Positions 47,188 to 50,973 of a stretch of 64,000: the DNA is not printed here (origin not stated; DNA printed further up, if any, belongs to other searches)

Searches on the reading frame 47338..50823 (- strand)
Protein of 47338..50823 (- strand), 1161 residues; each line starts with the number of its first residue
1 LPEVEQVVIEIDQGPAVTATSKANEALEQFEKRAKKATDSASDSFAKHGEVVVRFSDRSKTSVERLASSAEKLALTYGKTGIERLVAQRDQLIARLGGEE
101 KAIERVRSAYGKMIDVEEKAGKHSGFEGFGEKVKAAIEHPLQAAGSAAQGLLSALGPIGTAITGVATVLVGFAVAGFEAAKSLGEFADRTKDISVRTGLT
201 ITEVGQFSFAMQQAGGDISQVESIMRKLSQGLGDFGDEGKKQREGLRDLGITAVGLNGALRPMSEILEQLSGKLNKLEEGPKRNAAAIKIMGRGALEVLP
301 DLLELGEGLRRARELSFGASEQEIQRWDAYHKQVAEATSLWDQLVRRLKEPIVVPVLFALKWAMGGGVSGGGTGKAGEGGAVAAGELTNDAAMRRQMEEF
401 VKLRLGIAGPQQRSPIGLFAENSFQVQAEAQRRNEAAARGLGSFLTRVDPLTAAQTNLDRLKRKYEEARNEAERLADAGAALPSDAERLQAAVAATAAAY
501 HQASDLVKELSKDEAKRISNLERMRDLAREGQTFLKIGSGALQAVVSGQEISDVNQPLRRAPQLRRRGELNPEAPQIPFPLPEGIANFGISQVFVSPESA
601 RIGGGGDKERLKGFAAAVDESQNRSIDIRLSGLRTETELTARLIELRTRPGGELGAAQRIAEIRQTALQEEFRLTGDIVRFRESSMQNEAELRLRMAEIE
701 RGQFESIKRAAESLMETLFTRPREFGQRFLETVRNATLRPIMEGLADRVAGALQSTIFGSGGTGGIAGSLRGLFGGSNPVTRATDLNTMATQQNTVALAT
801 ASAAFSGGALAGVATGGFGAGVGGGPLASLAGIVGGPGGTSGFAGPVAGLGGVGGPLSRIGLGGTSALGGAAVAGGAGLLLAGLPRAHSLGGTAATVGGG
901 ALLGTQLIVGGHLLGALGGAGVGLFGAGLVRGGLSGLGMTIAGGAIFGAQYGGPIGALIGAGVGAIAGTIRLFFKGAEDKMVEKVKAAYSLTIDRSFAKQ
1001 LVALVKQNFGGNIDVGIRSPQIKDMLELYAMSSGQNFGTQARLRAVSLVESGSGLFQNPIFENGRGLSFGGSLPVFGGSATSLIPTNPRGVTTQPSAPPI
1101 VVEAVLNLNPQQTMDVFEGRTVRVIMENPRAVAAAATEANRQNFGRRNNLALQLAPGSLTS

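Call 52: search_protein_families(library=phrogs, proteins=[window:47338-50823:-], max_evalue=0.001)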
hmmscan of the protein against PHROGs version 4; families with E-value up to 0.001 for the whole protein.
window:47338-50823:- (1161 aa): 12 families
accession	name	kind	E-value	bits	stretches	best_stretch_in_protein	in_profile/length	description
phrog_33680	-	unknown function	3.3e-13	49.6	1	96-355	233-491/726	-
phrog_2276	-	tail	4.4e-12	46.5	1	90-295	13-211/673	tail length tape measure protein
phrog_8462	-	tail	1.1e-08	35.3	1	143-351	27-242/672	tail length tape measure protein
phrog_12506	-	tail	3.6e-08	34.2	1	161-288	31-162/218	tail length tape measure protein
phrog_13338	-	unknown function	9.5e-08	31.7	1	147-307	19-183/903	-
phrog_8125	-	tail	5.7e-06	26.6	1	136-315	64-223/578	tail length tape measure protein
phrog_9483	-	tail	3.2e-05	23.7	1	174-312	56-192/657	tail length tape measure protein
phrog_9388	-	unknown function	3.6e-05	23.7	1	155-338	28-209/615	-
phrog_3824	-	unknown function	0.00011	22.2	1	124-278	45-175/750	-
phrog_4704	-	tail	0.00013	21.8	0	237-296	389-447/625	tail length tape measure protein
phrog_167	-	tail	0.00014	20.7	1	738-1005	543-772/1555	tail length tape measure protein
phrog_934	-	tail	0.00015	20.3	1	932-989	593-652/1988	tail length tape measure protein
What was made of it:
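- The phage already has a tape-measure gene at 47338-50823 and a protease-capsid fusion (call 52).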
